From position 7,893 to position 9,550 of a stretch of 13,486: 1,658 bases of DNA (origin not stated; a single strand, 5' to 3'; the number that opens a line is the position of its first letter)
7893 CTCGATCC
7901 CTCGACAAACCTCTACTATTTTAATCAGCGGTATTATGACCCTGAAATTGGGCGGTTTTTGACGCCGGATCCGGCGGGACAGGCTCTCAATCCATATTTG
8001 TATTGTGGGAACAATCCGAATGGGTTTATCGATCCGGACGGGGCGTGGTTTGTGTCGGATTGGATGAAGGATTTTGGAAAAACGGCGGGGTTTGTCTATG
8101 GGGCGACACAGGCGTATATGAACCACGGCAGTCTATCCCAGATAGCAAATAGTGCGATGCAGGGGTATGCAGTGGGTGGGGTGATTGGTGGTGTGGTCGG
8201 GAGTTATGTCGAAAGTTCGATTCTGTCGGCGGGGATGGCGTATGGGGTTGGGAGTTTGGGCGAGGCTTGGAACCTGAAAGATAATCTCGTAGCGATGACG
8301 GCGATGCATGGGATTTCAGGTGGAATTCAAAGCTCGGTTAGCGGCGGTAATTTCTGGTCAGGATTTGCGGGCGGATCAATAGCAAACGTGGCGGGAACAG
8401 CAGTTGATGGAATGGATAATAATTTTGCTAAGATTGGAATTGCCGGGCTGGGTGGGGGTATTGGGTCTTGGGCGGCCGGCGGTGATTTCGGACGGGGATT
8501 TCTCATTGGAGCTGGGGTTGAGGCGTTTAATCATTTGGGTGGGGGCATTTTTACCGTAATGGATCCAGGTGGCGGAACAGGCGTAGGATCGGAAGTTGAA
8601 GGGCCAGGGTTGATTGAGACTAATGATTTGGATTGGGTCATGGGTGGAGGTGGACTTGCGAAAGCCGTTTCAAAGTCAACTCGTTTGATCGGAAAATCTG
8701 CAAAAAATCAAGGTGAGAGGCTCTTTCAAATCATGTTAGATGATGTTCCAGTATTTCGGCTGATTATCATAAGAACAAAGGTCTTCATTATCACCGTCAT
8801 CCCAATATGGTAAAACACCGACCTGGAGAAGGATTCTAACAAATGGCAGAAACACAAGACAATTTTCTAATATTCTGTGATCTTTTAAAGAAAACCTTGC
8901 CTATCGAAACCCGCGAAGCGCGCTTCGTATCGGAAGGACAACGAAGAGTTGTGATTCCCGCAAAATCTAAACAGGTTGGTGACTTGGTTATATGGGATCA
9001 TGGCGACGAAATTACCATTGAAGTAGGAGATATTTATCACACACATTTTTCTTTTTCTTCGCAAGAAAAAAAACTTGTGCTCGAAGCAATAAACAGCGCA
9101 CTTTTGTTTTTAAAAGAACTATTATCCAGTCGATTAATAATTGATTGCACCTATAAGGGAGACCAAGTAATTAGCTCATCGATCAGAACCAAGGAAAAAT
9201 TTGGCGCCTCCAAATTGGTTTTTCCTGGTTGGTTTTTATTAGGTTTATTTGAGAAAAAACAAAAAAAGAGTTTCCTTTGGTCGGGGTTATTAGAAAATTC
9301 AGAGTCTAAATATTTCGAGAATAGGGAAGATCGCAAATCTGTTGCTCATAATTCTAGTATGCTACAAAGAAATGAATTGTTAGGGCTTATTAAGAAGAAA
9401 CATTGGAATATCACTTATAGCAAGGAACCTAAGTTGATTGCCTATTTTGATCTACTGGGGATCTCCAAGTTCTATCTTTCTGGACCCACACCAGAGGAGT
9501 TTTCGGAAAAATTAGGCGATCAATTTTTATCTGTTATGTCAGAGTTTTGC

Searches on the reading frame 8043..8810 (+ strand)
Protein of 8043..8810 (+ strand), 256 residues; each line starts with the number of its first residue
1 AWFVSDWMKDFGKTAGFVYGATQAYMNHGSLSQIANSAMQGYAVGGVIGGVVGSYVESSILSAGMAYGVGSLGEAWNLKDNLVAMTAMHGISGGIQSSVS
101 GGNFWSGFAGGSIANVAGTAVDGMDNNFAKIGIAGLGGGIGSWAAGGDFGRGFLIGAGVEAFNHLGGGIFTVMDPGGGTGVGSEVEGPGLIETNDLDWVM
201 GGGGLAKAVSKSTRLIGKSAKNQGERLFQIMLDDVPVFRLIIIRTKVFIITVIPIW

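Call 80: find_homologous_proteins(query=window:8043-8810:+, max_evalue=0.001)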
Query window:8043-8810:+ (256 aa): 3 proteins with E <= 0.001 among 4063 candidates.
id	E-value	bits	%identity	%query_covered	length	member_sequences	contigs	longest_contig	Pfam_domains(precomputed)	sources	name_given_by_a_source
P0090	1.5e-14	72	45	50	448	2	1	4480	-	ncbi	-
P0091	1.0e-12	66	54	31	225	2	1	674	-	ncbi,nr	ncbi:MAG: hypothetical protein GY710_24985, partial [Desulfobacteraceae bacterium]|nr:hypothetical p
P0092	1.1e-4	40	40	41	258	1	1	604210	-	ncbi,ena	-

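Call 82: find_encoding_contigs(protein=P0090, flank=5000)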
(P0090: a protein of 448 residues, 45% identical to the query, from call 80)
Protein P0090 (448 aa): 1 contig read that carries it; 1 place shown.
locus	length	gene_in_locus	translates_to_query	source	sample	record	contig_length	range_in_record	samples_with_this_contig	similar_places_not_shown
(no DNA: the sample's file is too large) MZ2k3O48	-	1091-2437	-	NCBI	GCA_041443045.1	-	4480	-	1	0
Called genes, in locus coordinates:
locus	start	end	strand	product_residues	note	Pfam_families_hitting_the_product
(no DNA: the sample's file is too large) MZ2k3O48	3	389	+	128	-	?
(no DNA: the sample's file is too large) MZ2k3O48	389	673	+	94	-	-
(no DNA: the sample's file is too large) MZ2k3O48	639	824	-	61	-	-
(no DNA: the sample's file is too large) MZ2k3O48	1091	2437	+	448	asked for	-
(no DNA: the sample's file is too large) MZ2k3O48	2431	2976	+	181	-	PF06271:RDD (faint)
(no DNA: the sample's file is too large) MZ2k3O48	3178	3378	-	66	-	-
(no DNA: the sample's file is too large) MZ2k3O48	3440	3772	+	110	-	-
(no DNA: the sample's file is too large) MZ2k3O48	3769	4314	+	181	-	-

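Call 95: search_protein_families(library=pfam, proteins=[P0090], max_evalue=10)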
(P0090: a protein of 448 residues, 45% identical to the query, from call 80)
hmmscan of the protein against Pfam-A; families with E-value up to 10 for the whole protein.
P0090 (448 aa): 2 families
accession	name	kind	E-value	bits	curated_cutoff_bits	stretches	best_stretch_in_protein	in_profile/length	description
PF03527.20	RHS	-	0.17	12.2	27.9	1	53-87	2-36/38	RHS protein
PF04830.18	DUF637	-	0.92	9.7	26.6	1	207-291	89-168/168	Possible hemagglutinin (DUF637)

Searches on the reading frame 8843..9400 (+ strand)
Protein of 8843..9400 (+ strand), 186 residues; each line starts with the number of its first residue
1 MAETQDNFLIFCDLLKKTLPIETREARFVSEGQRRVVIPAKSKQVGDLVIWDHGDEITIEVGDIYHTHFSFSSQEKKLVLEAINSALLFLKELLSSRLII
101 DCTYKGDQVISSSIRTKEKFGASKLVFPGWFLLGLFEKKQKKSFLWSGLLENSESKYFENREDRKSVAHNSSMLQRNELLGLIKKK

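Call 37: search_solved_structures(query=A3, max_evalue=10, show_alignments=2)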
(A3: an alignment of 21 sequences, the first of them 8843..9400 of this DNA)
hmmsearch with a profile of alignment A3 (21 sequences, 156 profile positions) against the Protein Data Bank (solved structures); distinct sequences matched with E-value up to 10: 7.
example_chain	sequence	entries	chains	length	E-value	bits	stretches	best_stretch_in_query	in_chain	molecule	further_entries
5umu_A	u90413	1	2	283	0.3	13.7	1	44-96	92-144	FACT complex subunit SPT16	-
4z2m_B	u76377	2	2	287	0.3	13.7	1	44-96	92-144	FACT complex subunit SPT16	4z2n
8yjf_A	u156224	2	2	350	0.38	13.4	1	45-96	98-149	FACT complex subunit SPT16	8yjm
6upk_G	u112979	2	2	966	0.5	13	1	45-96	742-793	FACT complex subunit SPT16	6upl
9eh2_x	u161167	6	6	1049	0.66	12.6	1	45-96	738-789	FACT complex subunit SPT16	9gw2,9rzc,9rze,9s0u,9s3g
8h7i_A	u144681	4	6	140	1.1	11.9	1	18-74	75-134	Nanobody 11A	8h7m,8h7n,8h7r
8t6e_B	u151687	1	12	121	6.5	9.4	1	77-103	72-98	T33-28.3: B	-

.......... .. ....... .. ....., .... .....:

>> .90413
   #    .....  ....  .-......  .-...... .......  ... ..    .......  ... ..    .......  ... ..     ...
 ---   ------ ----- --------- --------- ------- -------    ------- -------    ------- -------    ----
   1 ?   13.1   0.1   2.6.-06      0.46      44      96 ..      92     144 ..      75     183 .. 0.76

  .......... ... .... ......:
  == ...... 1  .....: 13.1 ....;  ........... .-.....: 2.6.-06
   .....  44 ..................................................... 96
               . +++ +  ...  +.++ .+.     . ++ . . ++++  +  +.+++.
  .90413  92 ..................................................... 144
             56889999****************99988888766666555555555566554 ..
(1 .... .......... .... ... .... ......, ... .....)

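Call 53: predict_structure(alignment_id=A3)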
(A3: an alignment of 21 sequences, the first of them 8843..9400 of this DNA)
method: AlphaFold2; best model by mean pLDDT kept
length: 186 residues; sequences in the alignment: 21
mean_pLDDT: 78.4   pTM: 0.71
mean pLDDT of the five models: 78.4, 77.8, 77.8, 77.1, 77.0
residues with pLDDT >= 90: 97; 70-90: 21; 50-70: 54; < 50: 14
segments of 3 or more residues with pLDDT < 50: 166-173
pLDDT, mean of each block of 10 residues (from residue 1): 73 89 61 86 94 94 97 88 96 95 93 87 54 68 94 56 49 51 57
secondary structure, 60 per line:
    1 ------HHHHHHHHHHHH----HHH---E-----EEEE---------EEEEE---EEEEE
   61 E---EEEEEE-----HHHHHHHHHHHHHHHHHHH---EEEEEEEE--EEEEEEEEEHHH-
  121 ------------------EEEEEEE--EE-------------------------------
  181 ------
elements in order: H7-18 E35-38 E48-52 E56-61 E65-70 H76-94 E98-105 E108-116 E139-145

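Call 79: search_protein_families(library=pfam, alignment_id=A3, max_evalue=1)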
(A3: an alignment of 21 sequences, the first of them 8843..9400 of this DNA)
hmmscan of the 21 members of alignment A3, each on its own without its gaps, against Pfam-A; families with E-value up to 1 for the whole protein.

A. member 1, window:8843-9400:+ (186 aa): 0 families

B. families by the number of members that match (of 21 scanned): 10 families
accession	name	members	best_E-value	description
PF17939.6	TetR_C_30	1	0.012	Tetracyclin repressor-like, C-terminal domain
PF17886.7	ArsA_HSP20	1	0.035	HSP20-like domain found in ArsA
PF21834.1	DUF6894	1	0.047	Domain of unknown function (DUF6894)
PF17956.6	NAPRTase_C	1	0.073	Nicotinate phosphoribosyltransferase C-terminal domain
PF21386.2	IntS11_C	1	0.1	Integrator IntS11, C-terminal domain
PF14437.12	MafB19-deam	1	0.12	MafB19-like deaminase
PF13284.11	DUF4072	1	0.2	Domain of unknown function (DUF4072)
PF03835.21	Rad4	1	0.23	Rad4 transglutaminase-like domain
PF24253.1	DUF7454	1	0.25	Domain of unknown function (DUF7454)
PF13551.12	HTH_29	1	0.29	Winged helix-turn helix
